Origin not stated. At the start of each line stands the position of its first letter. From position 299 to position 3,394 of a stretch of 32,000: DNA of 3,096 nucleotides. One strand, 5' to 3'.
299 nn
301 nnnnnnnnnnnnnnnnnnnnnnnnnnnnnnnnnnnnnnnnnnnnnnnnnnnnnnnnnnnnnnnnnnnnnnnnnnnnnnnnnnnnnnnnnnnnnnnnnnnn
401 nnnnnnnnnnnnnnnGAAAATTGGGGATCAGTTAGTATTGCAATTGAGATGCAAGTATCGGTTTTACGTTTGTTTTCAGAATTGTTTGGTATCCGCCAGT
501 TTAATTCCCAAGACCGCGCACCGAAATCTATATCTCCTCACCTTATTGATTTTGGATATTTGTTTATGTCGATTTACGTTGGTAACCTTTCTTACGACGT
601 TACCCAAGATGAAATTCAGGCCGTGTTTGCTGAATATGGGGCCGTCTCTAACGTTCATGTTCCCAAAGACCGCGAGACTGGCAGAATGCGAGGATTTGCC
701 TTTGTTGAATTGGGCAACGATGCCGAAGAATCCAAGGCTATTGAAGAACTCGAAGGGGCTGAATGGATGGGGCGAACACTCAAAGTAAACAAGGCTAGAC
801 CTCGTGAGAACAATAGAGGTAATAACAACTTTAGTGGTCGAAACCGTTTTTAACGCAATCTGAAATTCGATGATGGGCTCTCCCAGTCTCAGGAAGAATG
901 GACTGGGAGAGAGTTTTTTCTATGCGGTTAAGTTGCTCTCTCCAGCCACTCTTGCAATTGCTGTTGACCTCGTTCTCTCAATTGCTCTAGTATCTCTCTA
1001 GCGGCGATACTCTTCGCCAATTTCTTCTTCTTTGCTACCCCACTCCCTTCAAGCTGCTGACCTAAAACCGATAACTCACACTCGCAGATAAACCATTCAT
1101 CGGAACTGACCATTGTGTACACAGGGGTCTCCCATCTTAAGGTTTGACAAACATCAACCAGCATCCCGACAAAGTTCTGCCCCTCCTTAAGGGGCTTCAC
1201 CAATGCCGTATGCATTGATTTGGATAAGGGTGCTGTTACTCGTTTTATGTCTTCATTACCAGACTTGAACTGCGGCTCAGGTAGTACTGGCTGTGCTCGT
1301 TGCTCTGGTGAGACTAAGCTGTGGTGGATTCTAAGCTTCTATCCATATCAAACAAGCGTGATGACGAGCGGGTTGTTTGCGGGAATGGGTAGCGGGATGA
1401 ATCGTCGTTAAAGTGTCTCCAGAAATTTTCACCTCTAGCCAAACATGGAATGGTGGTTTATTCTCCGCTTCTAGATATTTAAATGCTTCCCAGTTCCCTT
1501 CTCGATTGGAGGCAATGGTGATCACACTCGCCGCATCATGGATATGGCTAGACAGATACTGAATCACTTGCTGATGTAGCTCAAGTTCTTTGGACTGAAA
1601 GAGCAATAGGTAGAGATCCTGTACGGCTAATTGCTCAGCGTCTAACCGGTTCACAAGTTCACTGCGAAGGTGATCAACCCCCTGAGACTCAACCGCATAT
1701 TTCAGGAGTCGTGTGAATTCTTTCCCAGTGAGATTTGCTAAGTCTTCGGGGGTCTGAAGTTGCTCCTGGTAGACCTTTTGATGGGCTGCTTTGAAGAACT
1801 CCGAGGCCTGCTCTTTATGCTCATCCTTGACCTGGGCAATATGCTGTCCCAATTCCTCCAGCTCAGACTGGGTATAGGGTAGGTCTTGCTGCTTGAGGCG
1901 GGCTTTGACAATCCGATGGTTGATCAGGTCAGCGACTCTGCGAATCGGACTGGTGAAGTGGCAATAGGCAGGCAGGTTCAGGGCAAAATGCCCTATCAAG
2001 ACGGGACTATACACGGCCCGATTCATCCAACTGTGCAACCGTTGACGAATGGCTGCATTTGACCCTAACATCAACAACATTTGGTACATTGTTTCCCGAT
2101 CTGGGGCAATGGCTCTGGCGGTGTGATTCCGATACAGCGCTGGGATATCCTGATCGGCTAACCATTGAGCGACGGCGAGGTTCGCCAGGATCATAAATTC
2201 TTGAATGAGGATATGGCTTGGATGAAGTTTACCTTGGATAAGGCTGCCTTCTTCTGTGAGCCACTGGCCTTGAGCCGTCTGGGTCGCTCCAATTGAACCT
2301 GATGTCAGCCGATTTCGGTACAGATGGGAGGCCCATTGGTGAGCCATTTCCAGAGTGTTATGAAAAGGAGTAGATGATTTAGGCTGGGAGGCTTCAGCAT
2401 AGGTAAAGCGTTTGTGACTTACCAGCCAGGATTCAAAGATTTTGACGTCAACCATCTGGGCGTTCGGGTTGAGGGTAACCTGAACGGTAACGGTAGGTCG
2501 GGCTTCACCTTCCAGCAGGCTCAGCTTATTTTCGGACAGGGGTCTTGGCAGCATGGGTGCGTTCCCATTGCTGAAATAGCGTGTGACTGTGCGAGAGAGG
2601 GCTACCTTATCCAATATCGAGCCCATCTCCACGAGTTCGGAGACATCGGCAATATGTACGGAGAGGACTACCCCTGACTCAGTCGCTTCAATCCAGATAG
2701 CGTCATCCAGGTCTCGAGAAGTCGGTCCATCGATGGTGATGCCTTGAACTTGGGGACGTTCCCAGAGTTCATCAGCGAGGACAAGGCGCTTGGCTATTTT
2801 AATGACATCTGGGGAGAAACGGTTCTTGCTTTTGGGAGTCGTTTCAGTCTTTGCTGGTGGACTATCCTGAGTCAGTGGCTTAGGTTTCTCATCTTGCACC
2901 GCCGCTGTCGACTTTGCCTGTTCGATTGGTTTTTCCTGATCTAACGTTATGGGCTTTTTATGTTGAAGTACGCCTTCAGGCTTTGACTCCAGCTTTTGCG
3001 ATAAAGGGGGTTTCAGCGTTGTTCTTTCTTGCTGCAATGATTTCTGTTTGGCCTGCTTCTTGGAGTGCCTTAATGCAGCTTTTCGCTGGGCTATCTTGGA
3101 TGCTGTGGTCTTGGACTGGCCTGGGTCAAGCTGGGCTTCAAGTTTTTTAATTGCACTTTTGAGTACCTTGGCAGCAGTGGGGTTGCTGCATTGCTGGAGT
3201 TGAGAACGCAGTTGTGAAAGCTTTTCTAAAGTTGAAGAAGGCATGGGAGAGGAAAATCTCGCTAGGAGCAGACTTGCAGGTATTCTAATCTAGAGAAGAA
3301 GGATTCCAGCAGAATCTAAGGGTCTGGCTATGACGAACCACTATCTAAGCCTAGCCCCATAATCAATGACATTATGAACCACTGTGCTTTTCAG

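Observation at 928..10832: Two paralogous nucleic-acid modules (SSB-stub <> shared-N-terminus effector > dsRBD) about 7 kb apart: candidate undescribed system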

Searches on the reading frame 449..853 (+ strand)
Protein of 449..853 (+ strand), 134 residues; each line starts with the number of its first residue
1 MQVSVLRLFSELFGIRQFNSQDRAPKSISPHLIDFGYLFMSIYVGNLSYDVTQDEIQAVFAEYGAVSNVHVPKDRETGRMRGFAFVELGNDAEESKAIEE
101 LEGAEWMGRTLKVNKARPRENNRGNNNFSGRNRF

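Call 83: search_protein_families(library=padloc, proteins=[window:449-853:+], max_evalue=0.01)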
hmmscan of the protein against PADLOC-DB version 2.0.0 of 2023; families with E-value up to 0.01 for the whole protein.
window:449-853:+ (134 aa): 0 families

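Call 105: search_protein_families(library=pfam, proteins=[window:449-853:+], max_evalue=0.05)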
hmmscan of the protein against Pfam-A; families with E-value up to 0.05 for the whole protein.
window:449-853:+ (134 aa): 4 families
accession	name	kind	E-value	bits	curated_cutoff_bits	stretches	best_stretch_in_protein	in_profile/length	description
PF00076.28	RRM_1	-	2.7e-19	69.2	20.7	1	42-112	1-70/70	RNA recognition motif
PF16842.11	RRM_occluded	-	0.00012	22.3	30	1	41-114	3-71/79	Occluded RNA-recognition motif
PF16367.11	RRM_7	-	0.00072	19.9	27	1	42-80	4-41/94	RNA recognition motif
PF13893.12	RRM_5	-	0.0081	16.3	27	1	46-116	33-99/125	RNA recognition motif. (a.k.a. RRM, RBD, or RNP domain)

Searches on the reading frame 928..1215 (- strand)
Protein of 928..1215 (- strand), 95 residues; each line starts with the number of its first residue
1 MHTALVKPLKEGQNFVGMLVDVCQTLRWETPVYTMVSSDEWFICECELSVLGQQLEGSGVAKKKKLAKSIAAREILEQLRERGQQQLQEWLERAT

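Call 3: search_protein_families(library=pfam, proteins=[window:928-1215:-], max_evalue=0.1)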
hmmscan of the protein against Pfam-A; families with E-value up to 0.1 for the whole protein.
window:928-1215:- (95 aa): 4 families
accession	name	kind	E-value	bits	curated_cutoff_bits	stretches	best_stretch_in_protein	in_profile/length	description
PF00035.32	dsrm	-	3.3e-07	31.2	23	1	19-79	5-66/66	Double-stranded RNA binding motif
PF14709.13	DND1_DSRM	-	0.0003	21.5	25.7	1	16-79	4-79/80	double strand RNA binding domain from DEAD END PROTEIN 1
PF03368.19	Dicer_dimer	-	0.0035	17.8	23.7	1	19-83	5-76/89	Dicer dimerisation domain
PF24385.1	DSRM_DHX29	-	0.013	16.1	27.4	1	17-52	5-41/149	ATP-dependent RNA helicase DHX29, DSRM-like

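Call 22: search_protein_families(library=ncbifam, proteins=[window:928-1215:-], max_evalue=0.01)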
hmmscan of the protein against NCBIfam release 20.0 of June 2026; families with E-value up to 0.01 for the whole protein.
window:928-1215:- (95 aa): 1 family
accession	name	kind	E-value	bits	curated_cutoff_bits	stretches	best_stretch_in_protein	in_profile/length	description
TIGR02191.1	RNaseIII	equivalog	0.0009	18.8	166.25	1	11-79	149-219/219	ribonuclease III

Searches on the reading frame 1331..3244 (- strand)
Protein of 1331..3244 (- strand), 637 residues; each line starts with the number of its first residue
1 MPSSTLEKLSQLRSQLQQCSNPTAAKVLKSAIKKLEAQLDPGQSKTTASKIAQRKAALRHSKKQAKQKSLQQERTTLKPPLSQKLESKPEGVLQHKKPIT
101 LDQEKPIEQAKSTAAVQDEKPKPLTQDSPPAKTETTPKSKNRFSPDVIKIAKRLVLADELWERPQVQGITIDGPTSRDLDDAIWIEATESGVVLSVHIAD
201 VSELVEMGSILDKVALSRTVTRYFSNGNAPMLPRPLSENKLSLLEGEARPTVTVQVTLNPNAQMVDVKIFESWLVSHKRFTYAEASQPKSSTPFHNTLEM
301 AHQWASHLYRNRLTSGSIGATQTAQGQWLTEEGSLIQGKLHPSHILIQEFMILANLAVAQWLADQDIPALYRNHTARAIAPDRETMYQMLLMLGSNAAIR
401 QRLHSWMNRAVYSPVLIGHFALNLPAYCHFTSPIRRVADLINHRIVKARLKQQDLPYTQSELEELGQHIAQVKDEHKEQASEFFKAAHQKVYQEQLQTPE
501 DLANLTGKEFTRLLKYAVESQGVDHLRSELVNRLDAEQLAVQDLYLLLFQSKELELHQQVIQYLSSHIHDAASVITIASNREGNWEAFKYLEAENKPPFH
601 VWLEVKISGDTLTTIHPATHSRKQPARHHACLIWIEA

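Call 3: search_protein_families(library=pfam, proteins=[window:1331-3244:-], max_evalue=0.1)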
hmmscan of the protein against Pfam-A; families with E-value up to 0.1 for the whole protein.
window:1331-3244:- (637 aa): 2 families
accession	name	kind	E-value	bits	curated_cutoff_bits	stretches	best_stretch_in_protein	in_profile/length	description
PF00773.25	RNB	-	7.1e-70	236.3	29.3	1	169-451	10-325/326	RNB domain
PF21811.2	RdfA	-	0.049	13.9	27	0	434-480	33-79/195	Rod-determining factor A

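Call 21: find_homologous_proteins(query=window:1331-3244:-, max_evalue=1e-10)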
Query window:1331-3244:- (637 aa): 5425 proteins with E <= 1e-10 among 8000 candidates; the best 120 are listed.
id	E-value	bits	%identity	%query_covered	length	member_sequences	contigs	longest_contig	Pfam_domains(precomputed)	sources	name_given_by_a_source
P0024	0.0e+0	1203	87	100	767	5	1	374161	PF00773.26,PF00035.33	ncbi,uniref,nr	ncbi:RNB domain-containing ribonuclease [Acaryochloris marina]|uniref:Exoribonuclease II, putative n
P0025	0.0e+0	1159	85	100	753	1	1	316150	PF00773.26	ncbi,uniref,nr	ncbi:ribonuclease catalytic domain-containing protein [Acaryochloris sp. CCMEE 5410]|uniref:ribonucl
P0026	0.0e+0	1084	77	100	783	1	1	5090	PF00773.26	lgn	-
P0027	0.0e+0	1076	77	100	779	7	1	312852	PF00773.26,PF00035.33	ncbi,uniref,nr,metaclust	ncbi:ribonuclease catalytic domain-containing protein [Acaryochloris sp. CCMEE 5410]|uniref:ribonucl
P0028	0.0e+0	1039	75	100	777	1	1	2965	PF00773.26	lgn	-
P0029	0.0e+0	1019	74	100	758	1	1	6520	PF00773.26,PF00035.33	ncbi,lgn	-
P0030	0.0e+0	1019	95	75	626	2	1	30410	PF00773.26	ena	-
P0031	0.0e+0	1011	72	100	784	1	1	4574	PF00773.26,PF00035.33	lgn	-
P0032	5.0e-297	1004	72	100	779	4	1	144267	PF00773.26,PF00035.33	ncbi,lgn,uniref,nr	ncbi:RNB domain-containing ribonuclease [Acaryochloris marina]|uniref:RNB domain-containing ribonucl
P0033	1.8e-294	996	73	100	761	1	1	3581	PF00773.26,PF00035.33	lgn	-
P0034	1.0e-271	921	66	100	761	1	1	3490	PF00773.26,PF00035.33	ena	-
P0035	4.0e-271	919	66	100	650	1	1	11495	PF00773.26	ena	-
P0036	5.3e-262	889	65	100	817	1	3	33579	PF00773.26,PF00035.33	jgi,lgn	jgi:ribonuclease R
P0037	1.1e-253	861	62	100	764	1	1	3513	PF00773.26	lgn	-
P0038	3.9e-239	813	68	87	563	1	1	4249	PF00773.26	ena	-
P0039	1.4e-219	749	67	78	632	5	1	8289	PF00773.26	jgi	jgi:ribonuclease R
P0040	1.0e-216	739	66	78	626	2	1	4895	PF00773.26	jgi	jgi:ribonuclease R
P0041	5.8e-216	737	66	78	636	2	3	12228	PF00773.26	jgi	jgi:ribonuclease R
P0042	4.0e-214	731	65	78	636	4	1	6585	PF00773.26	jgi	jgi:ribonuclease R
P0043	7.2e-214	730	65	78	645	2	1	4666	PF00773.26,PF00035.33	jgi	jgi:ribonuclease R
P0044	1.2e-212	726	66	78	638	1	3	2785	PF00773.26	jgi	jgi:ribonuclease R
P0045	1.9e-212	725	65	78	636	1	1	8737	PF00773.26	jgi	jgi:ribonuclease R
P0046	2.2e-211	722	65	78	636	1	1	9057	PF00773.26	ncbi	ncbi:MAG: RNB domain-containing ribonuclease [Gloeobacterales cyanobacterium]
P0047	9.6e-210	716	65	78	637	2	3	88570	PF00773.26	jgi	jgi:ribonuclease R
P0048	5.4e-209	714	64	78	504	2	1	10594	PF00773.26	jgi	jgi:ribonuclease R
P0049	7.3e-209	713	65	78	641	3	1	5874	PF00773.26,PF00035.33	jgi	jgi:ribonuclease R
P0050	1.3e-207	709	64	78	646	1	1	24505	PF00773.26,PF00035.33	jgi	jgi:ribonuclease R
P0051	1.7e-207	709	65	78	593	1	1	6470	PF00773.26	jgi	jgi:ribonuclease R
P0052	2.2e-207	708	64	78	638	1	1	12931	PF00773.26,PF00035.33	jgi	jgi:ribonuclease R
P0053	6.3e-207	707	64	78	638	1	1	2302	PF00773.26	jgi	jgi:ribonuclease R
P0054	6.6e-207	707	64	79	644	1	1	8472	PF00773.26,PF00035.33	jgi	jgi:ribonuclease R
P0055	7.4e-207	707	64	78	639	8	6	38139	PF00773.26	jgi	jgi:ribonuclease R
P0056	1.1e-206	706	64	78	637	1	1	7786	PF00773.26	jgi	jgi:ribonuclease R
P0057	1.7e-206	705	65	78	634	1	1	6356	PF00773.26,PF00035.33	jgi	jgi:ribonuclease R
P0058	2.6e-206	705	63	78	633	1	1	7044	PF00773.26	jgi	jgi:ribonuclease R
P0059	4.3e-206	704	64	78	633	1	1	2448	PF00773.26,PF00035.33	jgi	jgi:ribonuclease R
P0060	9.0e-206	703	64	78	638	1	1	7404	PF00773.26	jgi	jgi:ribonuclease R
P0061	9.9e-206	703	63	78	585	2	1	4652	PF00773.26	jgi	jgi:ribonuclease R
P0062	1.0e-205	703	64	78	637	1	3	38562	PF00773.26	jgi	jgi:ribonuclease R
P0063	1.1e-205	703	65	78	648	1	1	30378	PF00773.26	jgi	jgi:ribonuclease R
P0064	1.3e-205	703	63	78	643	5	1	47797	PF00773.26,PF00035.33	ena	-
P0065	4.9e-204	697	63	78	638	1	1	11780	PF00773.26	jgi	jgi:ribonuclease R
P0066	6.0e-204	697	63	78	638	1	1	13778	PF00773.26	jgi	jgi:ribonuclease R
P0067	1.9e-203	695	64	78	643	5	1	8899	PF00773.26,PF00035.33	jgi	jgi:ribonuclease R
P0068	5.9e-203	694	62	78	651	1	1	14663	PF00773.26,PF00035.33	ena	-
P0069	7.8e-203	693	63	78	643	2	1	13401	PF00773.26,PF00035.33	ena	-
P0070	1.5e-202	692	63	78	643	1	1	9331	PF00773.26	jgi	jgi:ribonuclease R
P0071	3.2e-202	691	64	76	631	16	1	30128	PF00773.26,PF00035.33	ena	-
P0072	3.9e-202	691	63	78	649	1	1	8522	PF00773.26,PF00035.33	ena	-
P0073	5.6e-202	691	63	78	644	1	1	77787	PF00773.26,PF00035.33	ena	-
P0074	5.6e-201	687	62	78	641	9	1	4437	PF00773.26,PF00035.33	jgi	jgi:ribonuclease R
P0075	1.5e-200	686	62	78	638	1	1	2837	PF00773.26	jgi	jgi:ribonuclease R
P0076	2.8e-199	682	63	78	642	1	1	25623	PF00773.26,PF00035.33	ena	-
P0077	5.3e-199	681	62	78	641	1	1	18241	PF00773.26,PF00035.33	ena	-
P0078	7.2e-199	680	61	78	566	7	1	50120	PF00773.26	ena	-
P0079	1.8e-197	676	62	78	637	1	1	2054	PF00773.26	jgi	jgi:ribonuclease R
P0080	2.5e-197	675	62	78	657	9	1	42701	PF00773.26,PF00035.33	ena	-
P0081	3.8e-197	675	63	78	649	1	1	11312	PF00773.26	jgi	jgi:ribonuclease R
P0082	4.1e-196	671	61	78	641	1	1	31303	PF00773.26,PF00035.33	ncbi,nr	ncbi:MAG: RNB domain-containing ribonuclease [Acaryochloridaceae cyanobacterium RU_4_10]|nr:RNB doma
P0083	4.7e-191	654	60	78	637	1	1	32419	PF00773.26,PF00035.33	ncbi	-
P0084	4.8e-190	651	60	78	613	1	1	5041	PF00773.26,PF00035.33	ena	-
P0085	9.8e-190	650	60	78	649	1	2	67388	PF00773.26,PF00035.33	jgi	jgi:ribonuclease R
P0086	3.8e-189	648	61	78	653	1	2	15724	PF00773.26,PF00035.33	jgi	jgi:ribonuclease R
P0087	1.5e-188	646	59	76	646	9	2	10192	PF00773.26,PF00035.33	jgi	jgi:ribonuclease R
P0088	4.2e-188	645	59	78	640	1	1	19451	PF00773.26,PF00035.33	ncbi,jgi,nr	ncbi:MAG: RNB domain-containing ribonuclease [Aphanocapsa sp. GSE-SYN-MK-11-07L]|jgi:ribonuclease R|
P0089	1.7e-186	639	62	73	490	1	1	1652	PF00773.26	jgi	jgi:ribonuclease R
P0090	4.9e-186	638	57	78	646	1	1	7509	PF14709.14,PF00773.26,PF00035.33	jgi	jgi:ribonuclease R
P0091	1.6e-185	636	51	77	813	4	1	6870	PF00773.26,PF00035.33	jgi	jgi:ribonuclease R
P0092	1.2e-183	630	58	78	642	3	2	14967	PF00773.26,PF00035.33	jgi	jgi:ribonuclease R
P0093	9.5e-183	627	49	77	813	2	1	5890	PF00773.26,PF00035.33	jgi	jgi:hypothetical protein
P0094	1.1e-182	627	57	78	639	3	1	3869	PF00773.26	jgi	jgi:ribonuclease R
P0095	7.3e-181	621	58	76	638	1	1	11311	PF00773.26,PF00035.33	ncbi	ncbi:MAG: RNB domain-containing ribonuclease [Thermosynechococcaceae cyanobacterium]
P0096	5.5e-179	615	63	69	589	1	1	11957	PF00773.26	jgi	jgi:ribonuclease R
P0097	7.6e-177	608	57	78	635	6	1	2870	PF00773.26,PF00035.33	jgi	jgi:ribonuclease R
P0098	4.3e-175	602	55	79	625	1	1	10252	PF00773.26,PF00035.33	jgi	jgi:ribonuclease R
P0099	9.5e-174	597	68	65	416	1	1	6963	PF00773.26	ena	-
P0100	5.3e-173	595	54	78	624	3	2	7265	PF00773.26,PF00035.33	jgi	jgi:ribonuclease R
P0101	1.7e-171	590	54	78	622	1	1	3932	PF00773.26,PF00035.33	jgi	jgi:ribonuclease R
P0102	4.2e-171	589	63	68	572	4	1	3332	PF00773.26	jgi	jgi:ribonuclease R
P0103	6.8e-171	588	55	76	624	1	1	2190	PF00773.26,PF00035.33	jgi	jgi:ribonuclease R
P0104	5.7e-170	585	54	78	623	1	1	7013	PF00773.26,PF00035.33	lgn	-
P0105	9.1e-170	584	53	78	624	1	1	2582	PF00773.26,PF00035.33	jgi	jgi:ribonuclease R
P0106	1.1e-169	584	54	78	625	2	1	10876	PF00773.26,PF00035.33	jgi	jgi:ribonuclease R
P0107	1.6e-169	583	54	78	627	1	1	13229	PF00773.26,PF00035.33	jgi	jgi:ribonuclease R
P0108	1.4e-168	580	69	60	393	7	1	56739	PF00773.26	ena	-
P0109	6.3e-168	578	53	78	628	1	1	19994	PF00773.26,PF00035.33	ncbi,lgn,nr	ncbi:MAG: RNB domain-containing ribonuclease [Acaryochloridaceae cyanobacterium RU_4_10]|nr:RNB doma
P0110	1.8e-165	570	54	78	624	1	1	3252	PF00773.26,PF00035.33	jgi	jgi:ribonuclease R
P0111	7.3e-165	568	53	77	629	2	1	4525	PF00773.26,PF00035.33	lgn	-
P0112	7.3e-163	561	54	76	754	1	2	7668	PF00773.26,PF00035.33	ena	-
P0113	7.3e-163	561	60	67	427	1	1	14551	PF00773.26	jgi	jgi:ribonuclease R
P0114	2.6e-162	560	53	77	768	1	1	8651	PF00773.26,PF00035.33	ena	-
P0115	3.5e-162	559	59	69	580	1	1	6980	PF00773.26,PF00035.33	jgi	jgi:ribonuclease R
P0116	2.2e-159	550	53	76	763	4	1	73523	PF00773.26,PF00035.33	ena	-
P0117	2.9e-159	550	53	78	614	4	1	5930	PF00773.26,PF00035.33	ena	-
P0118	3.0e-159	549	51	80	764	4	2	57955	PF00773.26,PF00035.33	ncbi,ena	ncbi:MAG: RNB domain-containing ribonuclease [Phormidesmis sp.]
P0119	1.6e-158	547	52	77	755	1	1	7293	PF00773.26,PF00035.33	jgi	-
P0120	1.6e-158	547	51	79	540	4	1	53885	PF00773.26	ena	-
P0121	1.7e-158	547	54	76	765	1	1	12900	PF00773.26,PF00035.33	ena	-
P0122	9.5e-158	544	51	79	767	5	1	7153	PF00773.26,PF00035.33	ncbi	ncbi:MAG: RNB domain-containing ribonuclease [Cyanobacteria bacterium J06621_11]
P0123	1.6e-157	544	53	76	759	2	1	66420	PF00773.26,PF00035.33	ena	-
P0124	1.7e-157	544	53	76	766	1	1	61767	PF00773.26,PF00035.33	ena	-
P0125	2.0e-157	543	53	79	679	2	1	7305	PF00773.26,PF00035.33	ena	-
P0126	2.6e-157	543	50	80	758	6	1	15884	PF00773.26,PF00035.33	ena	-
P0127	4.5e-157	542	52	77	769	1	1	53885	PF00773.26,PF00035.33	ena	-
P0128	4.5e-157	542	51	80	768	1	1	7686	PF00773.26,PF00035.33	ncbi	ncbi:MAG: RNB domain-containing ribonuclease [Phormidesmis sp.]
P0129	4.7e-157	542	51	80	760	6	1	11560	PF00773.26,PF00035.33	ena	-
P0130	3.6e-156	539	50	80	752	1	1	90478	PF00773.26,PF00035.33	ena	-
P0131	4.8e-156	539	52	76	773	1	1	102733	PF00773.26,PF00035.33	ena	-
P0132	9.5e-156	538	51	80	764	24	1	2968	PF00773.26,PF00035.33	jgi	-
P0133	1.0e-155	538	52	77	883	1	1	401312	PF24995.2,PF00773.26,PF24385.2,PF00035.33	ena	-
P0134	1.1e-155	538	52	77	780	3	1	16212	PF00773.26,PF00035.33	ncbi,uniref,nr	ncbi:RNB domain-containing ribonuclease [cf. Phormidesmis sp. LEGE 11477]|uniref:RNB domain-containi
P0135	1.3e-155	537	51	79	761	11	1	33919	PF00773.26,PF00035.33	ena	-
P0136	1.5e-155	537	51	78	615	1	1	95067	PF00773.26,PF00035.33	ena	-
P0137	1.7e-155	537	51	79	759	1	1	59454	PF00773.26,PF00035.33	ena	-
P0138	2.8e-155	536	50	80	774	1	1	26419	PF00773.26,PF00035.33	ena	-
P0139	1.1e-154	534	51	76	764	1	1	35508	PF00773.26,PF00035.33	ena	-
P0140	1.5e-154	534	52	76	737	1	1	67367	PF00773.26,PF00035.33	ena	-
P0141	2.2e-154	533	51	76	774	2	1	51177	PF00773.26,PF00035.33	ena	-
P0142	2.5e-154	533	50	79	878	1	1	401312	PF14709.14,PF03368.20,PF00773.26,PF24385.2,PF00035.33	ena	-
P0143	2.8e-154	533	52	76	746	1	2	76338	PF00773.26,PF00035.33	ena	-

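Call 22: search_protein_families(library=ncbifam, proteins=[window:1331-3244:-], max_evalue=0.01)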
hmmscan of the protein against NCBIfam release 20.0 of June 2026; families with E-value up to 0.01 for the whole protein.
window:1331-3244:- (637 aa): 5 families
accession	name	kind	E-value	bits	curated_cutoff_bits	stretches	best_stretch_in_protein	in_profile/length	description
TIGR02063.1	RNase_R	equivalog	4.6e-64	216.9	597.85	2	168-376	255-476/711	ribonuclease R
TIGR00358.1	3_prime_RNase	superfamily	6e-57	193.3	368.6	2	169-376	204-423/657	VacB/RNase II family 3'-5' exoribonuclease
NF003455.0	PRK05054.1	equivalog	1.2e-39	136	542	2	165-376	195-419/645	exoribonuclease II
TIGR02062.1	RNase_B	equivalog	3.6e-34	117.8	641.9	2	165-376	195-420/646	exoribonuclease II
NF008648.0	PRK11642.1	equivalog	1.6e-33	116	982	2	168-375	268-487/813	ribonuclease R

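Call 36: find_encoding_contigs(protein=P0024, flank=8000, max_places=3)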
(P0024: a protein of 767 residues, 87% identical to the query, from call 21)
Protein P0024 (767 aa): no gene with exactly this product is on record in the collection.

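Call 83: search_protein_families(library=padloc, proteins=[P0024], max_evalue=0.01)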
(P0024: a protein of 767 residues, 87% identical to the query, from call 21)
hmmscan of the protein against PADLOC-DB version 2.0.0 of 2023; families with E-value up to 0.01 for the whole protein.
P0024 (767 aa): 0 families
